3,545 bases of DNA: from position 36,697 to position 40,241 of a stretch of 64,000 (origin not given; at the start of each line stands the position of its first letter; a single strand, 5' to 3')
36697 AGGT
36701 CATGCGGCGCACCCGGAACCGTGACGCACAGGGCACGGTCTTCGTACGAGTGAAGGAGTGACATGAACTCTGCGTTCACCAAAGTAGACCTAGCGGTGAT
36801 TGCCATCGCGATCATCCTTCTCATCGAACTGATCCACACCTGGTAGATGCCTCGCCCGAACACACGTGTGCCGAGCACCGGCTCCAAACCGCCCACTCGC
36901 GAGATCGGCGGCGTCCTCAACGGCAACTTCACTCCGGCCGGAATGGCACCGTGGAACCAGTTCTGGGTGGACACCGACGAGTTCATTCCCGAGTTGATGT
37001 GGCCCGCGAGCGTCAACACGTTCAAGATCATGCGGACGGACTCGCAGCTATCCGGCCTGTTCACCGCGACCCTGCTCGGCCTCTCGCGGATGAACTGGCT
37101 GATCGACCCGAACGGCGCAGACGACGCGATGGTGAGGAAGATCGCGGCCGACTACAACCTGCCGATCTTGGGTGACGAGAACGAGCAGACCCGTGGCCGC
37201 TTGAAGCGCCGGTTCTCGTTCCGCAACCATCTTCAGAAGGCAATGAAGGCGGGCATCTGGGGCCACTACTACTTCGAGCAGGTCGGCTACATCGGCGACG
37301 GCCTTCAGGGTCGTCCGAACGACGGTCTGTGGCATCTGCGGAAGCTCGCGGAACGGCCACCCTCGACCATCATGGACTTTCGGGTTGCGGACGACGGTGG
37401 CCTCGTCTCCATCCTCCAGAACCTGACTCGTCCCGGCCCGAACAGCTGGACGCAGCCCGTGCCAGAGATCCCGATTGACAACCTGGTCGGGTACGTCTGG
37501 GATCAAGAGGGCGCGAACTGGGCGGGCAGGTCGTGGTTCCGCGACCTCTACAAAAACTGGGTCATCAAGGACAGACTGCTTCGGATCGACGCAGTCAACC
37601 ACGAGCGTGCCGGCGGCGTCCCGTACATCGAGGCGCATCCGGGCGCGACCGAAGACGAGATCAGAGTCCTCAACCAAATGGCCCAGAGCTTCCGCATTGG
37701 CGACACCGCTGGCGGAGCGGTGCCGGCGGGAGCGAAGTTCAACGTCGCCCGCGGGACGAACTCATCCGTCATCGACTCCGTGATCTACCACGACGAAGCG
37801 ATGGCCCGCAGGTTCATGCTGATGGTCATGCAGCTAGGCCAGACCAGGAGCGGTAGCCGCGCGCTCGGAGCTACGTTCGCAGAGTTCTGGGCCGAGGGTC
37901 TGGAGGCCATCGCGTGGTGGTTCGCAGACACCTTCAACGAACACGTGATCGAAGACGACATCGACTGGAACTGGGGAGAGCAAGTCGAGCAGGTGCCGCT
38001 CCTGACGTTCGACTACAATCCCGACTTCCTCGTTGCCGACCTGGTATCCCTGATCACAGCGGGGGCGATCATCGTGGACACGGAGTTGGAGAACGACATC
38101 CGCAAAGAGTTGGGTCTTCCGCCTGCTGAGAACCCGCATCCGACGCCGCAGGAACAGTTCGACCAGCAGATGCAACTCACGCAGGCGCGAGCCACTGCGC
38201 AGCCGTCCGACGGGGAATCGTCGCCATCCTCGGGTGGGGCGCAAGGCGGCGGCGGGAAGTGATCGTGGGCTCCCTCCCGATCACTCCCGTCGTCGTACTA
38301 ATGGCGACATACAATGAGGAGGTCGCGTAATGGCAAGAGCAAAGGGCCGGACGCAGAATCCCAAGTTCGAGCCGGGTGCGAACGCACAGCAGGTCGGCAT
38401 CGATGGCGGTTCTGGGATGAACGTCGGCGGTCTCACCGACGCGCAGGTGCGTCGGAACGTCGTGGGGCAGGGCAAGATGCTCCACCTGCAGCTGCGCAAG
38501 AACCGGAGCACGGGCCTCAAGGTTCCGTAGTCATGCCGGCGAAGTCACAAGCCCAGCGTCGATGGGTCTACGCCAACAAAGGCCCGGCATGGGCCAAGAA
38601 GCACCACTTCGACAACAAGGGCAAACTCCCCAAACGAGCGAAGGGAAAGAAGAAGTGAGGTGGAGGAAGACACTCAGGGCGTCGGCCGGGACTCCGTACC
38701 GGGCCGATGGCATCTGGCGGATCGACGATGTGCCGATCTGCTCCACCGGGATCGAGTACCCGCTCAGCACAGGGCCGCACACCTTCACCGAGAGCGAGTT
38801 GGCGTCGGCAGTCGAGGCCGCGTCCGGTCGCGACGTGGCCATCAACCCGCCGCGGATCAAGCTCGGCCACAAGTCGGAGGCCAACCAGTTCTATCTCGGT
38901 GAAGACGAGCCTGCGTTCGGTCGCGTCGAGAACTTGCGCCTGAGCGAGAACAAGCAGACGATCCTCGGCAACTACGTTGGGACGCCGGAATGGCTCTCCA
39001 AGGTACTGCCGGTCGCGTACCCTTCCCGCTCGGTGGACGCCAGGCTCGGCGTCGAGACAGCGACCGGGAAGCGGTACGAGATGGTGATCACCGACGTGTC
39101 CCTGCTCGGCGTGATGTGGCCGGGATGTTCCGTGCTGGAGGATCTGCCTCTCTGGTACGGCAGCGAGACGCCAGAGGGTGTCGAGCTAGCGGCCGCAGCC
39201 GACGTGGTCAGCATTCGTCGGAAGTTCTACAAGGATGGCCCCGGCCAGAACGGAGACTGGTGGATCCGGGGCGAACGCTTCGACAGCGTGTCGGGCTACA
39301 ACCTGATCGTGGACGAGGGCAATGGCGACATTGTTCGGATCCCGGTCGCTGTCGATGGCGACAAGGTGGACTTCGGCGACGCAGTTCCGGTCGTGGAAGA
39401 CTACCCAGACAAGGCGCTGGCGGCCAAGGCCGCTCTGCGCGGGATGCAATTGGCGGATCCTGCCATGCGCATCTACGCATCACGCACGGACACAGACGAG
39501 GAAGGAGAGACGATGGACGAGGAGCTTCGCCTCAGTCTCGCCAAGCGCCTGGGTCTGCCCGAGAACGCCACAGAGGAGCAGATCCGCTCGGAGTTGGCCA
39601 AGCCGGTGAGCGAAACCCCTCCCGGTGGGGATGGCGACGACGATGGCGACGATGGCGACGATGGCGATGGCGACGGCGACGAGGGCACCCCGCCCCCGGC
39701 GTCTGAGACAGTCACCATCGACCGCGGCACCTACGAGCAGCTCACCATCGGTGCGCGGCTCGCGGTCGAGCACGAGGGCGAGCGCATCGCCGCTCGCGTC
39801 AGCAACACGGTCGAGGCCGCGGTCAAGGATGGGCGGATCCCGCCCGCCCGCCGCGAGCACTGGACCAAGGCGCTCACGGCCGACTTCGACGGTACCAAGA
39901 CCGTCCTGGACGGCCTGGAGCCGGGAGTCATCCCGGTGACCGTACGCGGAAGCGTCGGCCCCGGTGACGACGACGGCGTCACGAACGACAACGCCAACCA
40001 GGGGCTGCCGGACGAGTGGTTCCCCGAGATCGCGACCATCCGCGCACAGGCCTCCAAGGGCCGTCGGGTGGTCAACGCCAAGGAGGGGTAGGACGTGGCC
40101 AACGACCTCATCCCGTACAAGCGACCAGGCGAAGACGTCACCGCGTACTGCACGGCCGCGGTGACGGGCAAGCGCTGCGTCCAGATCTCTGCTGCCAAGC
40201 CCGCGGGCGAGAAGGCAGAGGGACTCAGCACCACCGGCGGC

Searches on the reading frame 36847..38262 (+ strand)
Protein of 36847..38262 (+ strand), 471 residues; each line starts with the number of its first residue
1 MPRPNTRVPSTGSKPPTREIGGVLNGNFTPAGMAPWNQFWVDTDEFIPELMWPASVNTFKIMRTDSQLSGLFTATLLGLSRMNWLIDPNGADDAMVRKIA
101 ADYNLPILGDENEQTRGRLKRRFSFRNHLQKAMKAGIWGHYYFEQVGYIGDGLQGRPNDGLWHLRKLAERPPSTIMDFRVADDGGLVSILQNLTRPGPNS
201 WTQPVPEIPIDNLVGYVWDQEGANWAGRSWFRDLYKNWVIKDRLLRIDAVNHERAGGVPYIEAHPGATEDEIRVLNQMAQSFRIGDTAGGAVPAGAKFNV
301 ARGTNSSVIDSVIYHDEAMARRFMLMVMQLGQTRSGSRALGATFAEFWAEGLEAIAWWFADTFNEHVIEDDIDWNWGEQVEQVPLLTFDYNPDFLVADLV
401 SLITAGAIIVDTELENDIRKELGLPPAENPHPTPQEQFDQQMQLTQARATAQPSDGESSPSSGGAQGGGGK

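Call 11: search_protein_families(library=pfam, proteins=[window:36847-38262:+])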
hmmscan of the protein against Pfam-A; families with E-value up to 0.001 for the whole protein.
window:36847-38262:+ (471 aa): 1 family
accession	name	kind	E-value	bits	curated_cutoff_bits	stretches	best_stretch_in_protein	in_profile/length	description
PF06074.18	Portal_Mu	-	8.7e-32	111.2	23.9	1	59-411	4-320/336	Portal protein of Mu bacteriophage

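Call 24: search_dna_similar(query=window:36847-38262:+, collection=phages, mode=protein, max_rows=15)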
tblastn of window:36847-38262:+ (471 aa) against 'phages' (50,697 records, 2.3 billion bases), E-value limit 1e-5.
Records with a match: 807; places in all: 807; records where one place covers at least 80% of the query: 766.
Best place of each record, by identity: <60% 807.
By first word of the organism name: Gordonia 175; Mycobacterium 139; Escherichia 118; Arthrobacter 100; Salmonella 78; Pseudomonas 52; Bacillus 35; Erwinia 29; Corynebacterium 16; Felixounavirus 14; and 19 more.
By host as written in the record: Gordonia terrae 3612 143; Mycobacterium smegmatis mc2 155 67; Arthrobacter sp. ATCC 21022 65; - 47; Escherichia coli 33; Mycobacterium smegmatis mc#155 22; Escherichia coli K-12 MG1655 20; Pseudomonas syringae pv. actinidiae 18; and 183 more.
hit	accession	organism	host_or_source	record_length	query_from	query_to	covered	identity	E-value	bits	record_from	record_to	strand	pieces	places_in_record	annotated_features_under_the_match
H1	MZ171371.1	Gordonia phage Sahara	Gordonia terrae 3612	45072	15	440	90%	40.0%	2e-73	257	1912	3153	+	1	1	3: portal protein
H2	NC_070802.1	Gordonia phage Sahara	Gordonia terrae 3612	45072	15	440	90%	40.0%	2e-73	257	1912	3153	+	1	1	3: portal protein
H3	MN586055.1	Gordonia phage Cynthia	Gordonia terrae 3612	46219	15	428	88%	40.9%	1e-74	261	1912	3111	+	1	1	3: portal protein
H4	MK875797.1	Gordonia phage Haley23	Gordonia terrae 3612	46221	15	428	88%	40.9%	1e-74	261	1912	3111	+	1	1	3: portal protein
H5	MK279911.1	Gordonia phage Sproutie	Gordonia terrae 3612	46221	15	428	88%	40.9%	1e-74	261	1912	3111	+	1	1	3: portal protein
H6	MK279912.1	Gordonia phage Savage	Gordonia terrae 3612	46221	15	428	88%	40.9%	1e-74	261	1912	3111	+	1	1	3: portal protein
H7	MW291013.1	Gordonia phage Mocha12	Gordonia terrae 3612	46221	15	428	88%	40.9%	1e-74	261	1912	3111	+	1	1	3: portal protein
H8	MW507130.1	Gordonia Phage Whiteclaw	Gordonia terrae 3612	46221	15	428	88%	40.9%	1e-74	261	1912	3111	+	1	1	3: portal protein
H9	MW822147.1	Gordonia phage TuertoX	Gordonia terrae 3612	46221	15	428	88%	40.9%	1e-74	261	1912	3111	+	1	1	3: portal protein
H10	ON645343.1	Gordonia phage Clap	Gordonia terrae 3612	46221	15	428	88%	40.9%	1e-74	261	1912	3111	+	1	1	3: portal protein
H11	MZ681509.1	Gordonia phage Gizermo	Gordonia terrae 3612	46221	15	428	88%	40.9%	1e-74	261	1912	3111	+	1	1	3: portal protein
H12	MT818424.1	Gordonia phage GemG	Gordonia terrae 3612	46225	15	428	88%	40.9%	1e-74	261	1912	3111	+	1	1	3: portal protein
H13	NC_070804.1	Gordonia phage Ebert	Gordonia terrae 3612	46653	15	428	88%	40.9%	1e-74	261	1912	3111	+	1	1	3: portal protein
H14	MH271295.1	Gordonia phage Ebert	Gordonia terrae 3612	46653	15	428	88%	40.9%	1e-74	261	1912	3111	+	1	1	3: portal protein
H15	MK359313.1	Gordonia phage Vasanti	Gordonia terrae 3612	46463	15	428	88%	40.7%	5e-74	259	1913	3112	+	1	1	3: portal protein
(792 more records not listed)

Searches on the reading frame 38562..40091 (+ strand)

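Call 11: search_protein_families(library=pfam, proteins=[window:38562-40091:+])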
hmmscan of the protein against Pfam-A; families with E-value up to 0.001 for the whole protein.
window:38562-40091:+ (509 aa): 1 family
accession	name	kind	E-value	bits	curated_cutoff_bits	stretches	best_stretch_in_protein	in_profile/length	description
PF10123.14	Mu-like_Pro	-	5.2e-07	29.9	25.2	1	285-453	120-284/330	Mu-like prophage I protein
